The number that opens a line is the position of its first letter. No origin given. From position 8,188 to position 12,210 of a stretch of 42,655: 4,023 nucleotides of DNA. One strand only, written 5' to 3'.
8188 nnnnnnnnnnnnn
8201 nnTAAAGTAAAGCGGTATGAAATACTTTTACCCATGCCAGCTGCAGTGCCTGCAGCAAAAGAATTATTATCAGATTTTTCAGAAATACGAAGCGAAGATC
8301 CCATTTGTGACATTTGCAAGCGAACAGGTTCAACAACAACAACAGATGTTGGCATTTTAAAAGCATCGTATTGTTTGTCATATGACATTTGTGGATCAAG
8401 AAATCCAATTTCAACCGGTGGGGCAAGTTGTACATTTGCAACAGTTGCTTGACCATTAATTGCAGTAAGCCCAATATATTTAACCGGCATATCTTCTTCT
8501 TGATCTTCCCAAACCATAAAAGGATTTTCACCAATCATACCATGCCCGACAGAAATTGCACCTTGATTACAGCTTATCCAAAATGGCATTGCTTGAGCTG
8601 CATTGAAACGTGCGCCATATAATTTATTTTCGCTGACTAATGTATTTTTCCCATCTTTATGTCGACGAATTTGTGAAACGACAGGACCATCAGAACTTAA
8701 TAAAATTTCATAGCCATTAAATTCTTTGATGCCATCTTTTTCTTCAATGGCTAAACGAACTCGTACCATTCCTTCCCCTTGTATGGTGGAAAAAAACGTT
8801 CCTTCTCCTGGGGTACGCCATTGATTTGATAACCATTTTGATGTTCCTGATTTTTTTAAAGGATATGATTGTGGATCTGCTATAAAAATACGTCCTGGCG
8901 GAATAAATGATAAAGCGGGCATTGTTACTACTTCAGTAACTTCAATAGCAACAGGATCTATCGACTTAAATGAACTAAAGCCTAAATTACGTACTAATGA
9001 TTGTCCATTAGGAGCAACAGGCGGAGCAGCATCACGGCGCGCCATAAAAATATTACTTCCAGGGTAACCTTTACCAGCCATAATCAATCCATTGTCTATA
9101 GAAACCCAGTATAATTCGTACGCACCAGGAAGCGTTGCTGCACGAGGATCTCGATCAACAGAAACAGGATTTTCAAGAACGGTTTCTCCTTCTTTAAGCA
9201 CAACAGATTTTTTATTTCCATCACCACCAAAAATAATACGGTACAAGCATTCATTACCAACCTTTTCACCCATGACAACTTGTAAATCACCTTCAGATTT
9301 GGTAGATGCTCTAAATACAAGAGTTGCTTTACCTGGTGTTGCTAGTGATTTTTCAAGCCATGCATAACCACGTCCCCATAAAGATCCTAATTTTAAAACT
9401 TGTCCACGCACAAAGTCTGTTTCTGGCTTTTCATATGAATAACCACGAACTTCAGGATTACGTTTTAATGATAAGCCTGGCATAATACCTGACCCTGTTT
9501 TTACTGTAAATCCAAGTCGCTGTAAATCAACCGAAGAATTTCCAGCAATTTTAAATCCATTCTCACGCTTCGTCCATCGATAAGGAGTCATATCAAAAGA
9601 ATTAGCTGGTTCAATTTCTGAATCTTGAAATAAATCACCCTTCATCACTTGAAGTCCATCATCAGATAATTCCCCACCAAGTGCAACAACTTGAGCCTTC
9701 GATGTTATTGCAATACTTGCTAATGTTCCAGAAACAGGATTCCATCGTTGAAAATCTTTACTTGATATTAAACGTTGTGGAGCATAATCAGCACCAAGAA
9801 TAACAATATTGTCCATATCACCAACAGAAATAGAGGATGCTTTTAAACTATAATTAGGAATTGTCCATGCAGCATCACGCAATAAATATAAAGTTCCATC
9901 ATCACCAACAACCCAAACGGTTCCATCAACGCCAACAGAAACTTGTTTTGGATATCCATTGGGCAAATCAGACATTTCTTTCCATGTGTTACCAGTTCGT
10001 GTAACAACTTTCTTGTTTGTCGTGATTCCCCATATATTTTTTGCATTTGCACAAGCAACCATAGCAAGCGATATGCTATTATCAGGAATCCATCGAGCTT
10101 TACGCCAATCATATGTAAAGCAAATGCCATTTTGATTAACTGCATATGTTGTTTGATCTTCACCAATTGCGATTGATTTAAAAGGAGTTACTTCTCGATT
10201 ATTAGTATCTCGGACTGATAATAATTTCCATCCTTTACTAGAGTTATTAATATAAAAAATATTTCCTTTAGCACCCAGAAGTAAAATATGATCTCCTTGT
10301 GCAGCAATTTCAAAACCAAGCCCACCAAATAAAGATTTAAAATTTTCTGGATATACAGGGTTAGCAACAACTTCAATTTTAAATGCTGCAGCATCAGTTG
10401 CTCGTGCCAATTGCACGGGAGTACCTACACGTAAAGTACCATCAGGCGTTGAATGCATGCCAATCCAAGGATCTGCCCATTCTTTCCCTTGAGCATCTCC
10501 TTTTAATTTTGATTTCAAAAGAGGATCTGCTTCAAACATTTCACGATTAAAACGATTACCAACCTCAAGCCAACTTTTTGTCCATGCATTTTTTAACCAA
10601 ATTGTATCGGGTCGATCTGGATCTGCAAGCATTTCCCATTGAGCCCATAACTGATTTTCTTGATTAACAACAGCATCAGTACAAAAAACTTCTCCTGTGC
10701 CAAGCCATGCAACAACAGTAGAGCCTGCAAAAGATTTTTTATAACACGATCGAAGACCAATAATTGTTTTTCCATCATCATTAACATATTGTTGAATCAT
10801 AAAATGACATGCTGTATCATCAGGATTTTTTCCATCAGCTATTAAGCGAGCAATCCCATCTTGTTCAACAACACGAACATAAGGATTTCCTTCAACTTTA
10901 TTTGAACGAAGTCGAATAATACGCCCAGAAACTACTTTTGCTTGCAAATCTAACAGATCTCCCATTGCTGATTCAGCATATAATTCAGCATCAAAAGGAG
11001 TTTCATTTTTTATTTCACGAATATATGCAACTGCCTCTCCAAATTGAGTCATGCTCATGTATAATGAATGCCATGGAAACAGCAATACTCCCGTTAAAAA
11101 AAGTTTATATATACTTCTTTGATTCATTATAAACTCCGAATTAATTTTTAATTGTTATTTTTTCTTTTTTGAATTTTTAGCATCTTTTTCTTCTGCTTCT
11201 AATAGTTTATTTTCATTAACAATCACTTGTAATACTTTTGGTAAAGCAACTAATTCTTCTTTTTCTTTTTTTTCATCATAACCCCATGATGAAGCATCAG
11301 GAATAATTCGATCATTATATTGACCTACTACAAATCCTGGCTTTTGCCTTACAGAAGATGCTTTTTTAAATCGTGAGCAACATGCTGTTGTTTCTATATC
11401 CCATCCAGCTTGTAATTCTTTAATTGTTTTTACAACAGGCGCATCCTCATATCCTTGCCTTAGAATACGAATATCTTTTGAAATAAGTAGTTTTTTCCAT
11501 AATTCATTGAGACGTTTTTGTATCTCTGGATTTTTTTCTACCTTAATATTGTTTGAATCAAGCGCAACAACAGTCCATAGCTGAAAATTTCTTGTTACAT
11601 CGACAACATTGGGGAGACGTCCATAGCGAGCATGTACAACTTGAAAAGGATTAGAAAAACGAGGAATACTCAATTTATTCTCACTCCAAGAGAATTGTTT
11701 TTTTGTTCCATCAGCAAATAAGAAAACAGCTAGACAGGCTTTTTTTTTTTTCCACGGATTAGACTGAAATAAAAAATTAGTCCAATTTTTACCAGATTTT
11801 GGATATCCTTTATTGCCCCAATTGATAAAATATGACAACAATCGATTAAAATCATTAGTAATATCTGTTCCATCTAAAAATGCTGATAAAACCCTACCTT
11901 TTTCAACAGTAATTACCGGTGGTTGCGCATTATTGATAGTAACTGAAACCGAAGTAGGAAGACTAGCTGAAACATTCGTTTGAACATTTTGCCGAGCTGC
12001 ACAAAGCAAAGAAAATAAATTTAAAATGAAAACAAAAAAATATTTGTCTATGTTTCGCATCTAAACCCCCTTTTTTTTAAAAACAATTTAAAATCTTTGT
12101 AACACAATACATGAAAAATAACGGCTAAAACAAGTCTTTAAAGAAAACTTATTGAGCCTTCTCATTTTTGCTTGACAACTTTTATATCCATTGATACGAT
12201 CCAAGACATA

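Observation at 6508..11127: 1539-aa secreted mosaic protein built from eukaryote-type modules (tectonin-like propeller plus three farnesoic-acid-methyltransferase-N-like domains)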

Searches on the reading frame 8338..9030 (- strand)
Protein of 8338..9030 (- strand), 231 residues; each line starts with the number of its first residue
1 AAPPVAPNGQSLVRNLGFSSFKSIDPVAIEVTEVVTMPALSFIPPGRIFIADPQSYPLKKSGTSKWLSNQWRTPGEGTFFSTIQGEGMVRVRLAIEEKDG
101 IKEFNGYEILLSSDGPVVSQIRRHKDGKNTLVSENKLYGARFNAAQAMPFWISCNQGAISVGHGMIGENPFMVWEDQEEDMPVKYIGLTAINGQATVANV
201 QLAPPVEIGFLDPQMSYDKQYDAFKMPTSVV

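Call 15: search_protein_families(library=pfam, proteins=[window:8338-9030:-], max_evalue=5)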
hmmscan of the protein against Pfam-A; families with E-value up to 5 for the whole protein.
seq(231 aa): 2 families
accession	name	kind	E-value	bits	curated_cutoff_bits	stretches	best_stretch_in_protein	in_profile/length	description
PF12248.16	Methyltransf_FA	-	6.3e-14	52.3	24.2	1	83-192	26-129/140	Farnesoic acid 0-methyl transferase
PF16292.10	DUF4938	-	0.23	11.2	32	1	2-48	254-300/302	Domain of unknown function (DUF4938)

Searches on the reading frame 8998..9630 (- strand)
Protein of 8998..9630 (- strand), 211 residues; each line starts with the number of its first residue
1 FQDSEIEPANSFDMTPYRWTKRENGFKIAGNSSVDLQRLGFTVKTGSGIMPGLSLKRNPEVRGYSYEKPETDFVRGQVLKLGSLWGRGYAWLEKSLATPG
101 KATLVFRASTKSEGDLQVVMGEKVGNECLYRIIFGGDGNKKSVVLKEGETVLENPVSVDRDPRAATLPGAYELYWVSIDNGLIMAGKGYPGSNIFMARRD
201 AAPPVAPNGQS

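Call 15: search_protein_families(library=pfam, proteins=[window:8998-9630:-], max_evalue=5)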
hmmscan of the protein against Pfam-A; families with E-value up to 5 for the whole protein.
seq(211 aa): 2 families
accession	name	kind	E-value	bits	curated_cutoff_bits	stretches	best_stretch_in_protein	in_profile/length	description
PF12248.16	Methyltransf_FA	-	8.9e-06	25.9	24.2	1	89-203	5-117/140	Farnesoic acid 0-methyl transferase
PF00414.22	MAP1B_neuraxin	-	0.13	12.2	20.6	1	59-70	5-16/17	Neuraxin and MAP1B repeat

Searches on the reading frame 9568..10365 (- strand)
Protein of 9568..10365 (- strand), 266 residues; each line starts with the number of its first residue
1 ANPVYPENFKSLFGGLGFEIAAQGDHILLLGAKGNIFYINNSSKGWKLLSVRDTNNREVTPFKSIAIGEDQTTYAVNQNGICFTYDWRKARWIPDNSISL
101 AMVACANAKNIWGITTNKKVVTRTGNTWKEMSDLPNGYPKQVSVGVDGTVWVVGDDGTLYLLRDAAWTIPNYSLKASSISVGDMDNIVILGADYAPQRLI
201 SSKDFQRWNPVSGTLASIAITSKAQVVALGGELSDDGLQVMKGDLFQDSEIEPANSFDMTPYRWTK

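Call 15: search_protein_families(library=pfam, proteins=[window:9568-10365:-], max_evalue=5)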
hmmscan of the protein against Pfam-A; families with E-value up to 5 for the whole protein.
seq(266 aa): 6 families
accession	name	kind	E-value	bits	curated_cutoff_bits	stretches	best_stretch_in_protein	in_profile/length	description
PF19193.6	Tectonin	-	4.8e-12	46.2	30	2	103-220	5-119/216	Tectonin domain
PF13964.12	Kelch_6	-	0.003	18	25.3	1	176-217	5-42/50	Kelch motif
PF24996.1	NANM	-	0.014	14.7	45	1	117-156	289-328/350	N-acetylneuraminate epimerase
PF06462.18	Hyd_WA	-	0.033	14.4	21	0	149-160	1-12/30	Propeller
PF11725.13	AvrE_T3Es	-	0.11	10.1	24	1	63-168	516-595/1513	AvrE-family Type-III effector proteins (T3Es)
PF23366.1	Beta-prop_HVO_0234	-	0.12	12.3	27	1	111-169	55-115/274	HVO_0234-like, beta propeller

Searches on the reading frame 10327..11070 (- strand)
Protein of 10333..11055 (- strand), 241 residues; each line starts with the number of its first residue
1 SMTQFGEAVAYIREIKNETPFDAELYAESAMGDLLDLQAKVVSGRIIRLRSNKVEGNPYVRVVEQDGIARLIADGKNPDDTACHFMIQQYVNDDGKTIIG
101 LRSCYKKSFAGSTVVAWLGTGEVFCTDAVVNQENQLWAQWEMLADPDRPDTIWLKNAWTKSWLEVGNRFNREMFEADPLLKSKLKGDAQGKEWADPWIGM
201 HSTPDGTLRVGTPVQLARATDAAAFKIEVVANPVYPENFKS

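Call 15: search_protein_families(library=pfam, proteins=[window:10333-11055:-], max_evalue=5)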
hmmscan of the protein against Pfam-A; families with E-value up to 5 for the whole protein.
seq(241 aa): 1 family
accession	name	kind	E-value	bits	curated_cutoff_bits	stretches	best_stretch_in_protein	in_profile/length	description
PF13336.12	AcetylCoA_hyd_C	-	0.22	11.9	23.7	1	84-124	68-107/154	Acetyl-CoA hydrolase/transferase C-terminal domain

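Call 71: search_solved_structures(query=A8, max_evalue=10, show_alignments=2)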
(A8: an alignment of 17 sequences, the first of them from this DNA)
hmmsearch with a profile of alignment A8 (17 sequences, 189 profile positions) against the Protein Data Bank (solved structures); distinct sequences matched with E-value up to 10: 0.

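Call 72: search_protein_families(library=pfam, alignment_id=A8, max_evalue=1)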
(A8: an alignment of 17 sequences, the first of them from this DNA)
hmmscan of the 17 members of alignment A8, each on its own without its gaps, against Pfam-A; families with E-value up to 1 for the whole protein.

A. member 1, seq(248 aa): 1 family
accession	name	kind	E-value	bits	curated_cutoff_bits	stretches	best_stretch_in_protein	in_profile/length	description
PF13336.12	AcetylCoA_hyd_C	-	0.23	11.8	23.7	1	89-129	68-107/154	Acetyl-CoA hydrolase/transferase C-terminal domain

B. families by the number of members that match (of 17 scanned): 5 families
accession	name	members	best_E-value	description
PF23763.2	Beta-barrel_GLAA-B_I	1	0.024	GLAA-B beta-barrel domain I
PF11535.13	Calci_bind_CcbP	1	0.069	Calcium binding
PF19209.5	CoV_S1_C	1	0.17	Coronavirus spike glycoprotein S1, C-terminal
PF13336.12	AcetylCoA_hyd_C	1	0.23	Acetyl-CoA hydrolase/transferase C-terminal domain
PF06229.18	FRG1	1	0.3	FRG1-like domain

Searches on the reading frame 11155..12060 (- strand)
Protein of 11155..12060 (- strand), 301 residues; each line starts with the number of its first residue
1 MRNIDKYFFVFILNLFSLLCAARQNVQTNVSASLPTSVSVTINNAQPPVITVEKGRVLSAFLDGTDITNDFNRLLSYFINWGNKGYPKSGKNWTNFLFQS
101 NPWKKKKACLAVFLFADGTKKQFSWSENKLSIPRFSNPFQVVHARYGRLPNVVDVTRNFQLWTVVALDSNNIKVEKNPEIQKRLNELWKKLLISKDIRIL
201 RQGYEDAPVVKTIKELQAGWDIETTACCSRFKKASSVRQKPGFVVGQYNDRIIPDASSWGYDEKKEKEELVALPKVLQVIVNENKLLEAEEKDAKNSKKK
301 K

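Call 6: search_protein_families(library=ncbifam, proteins=[window:11155-12060:-], max_evalue=0.01)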
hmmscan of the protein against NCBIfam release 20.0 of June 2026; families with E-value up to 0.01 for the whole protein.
window:11155-12060:- (301 aa): 0 families

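Call 13: search_protein_families(library=pfam, proteins=[window:11155-12060:-], max_evalue=0.01)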
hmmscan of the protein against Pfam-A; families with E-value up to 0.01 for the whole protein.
window:11155-12060:- (301 aa): 0 families

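Call 90: search_protein_families(library=pfam, alignment_id=A4, max_evalue=1)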
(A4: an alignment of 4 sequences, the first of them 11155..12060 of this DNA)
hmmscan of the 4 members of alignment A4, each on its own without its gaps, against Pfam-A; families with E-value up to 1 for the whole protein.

A. member 1, window:11155-12060:- (301 aa): 0 families

B. families by the number of members that match (of 4 scanned): 6 families
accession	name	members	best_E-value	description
PF22251.1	PFF1_TM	2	0.2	Vacuolar membrane protease, transmembrane domain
PF01080.22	Presenilin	1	0.084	Presenilin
PF02724.19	CDC45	1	0.099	CDC45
PF24332.1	DUF7500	1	0.12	Family of unknown function (DUF7500)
PF03348.21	Serinc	1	0.18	Serine incorporator (Serinc)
PF17846.6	XRN_M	1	0.81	Xrn1 helical domain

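Call 95: search_solved_structures(query=A4, max_evalue=10)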
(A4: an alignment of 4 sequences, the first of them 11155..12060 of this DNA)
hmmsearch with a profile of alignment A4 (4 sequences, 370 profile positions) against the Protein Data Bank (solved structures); distinct sequences matched with E-value up to 10: 5.
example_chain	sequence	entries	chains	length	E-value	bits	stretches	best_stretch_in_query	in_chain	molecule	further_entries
3j9m_AY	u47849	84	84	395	0.0082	18.5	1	11-87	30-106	mS31 | 28S ribosomal protein S31, mitochondrial | Small ribosomal subunit protein mS31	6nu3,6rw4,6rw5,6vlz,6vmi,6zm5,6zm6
5msj_A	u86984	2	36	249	0.38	13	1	50-95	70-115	Proteasome activator complex subunit 1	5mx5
8ux4_AE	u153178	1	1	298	0.61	12.4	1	205-261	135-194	Small ribosomal subunit protein mS27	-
9xtt_z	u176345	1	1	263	0.68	12.2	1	30-78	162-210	Multiple myeloma tumor-associated protein 2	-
5mrc_55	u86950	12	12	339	0.76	12.1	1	205-261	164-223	mS44 | 37S ribosomal protein MRP13, mitochondrial | Small ribosomal subunit protein mS44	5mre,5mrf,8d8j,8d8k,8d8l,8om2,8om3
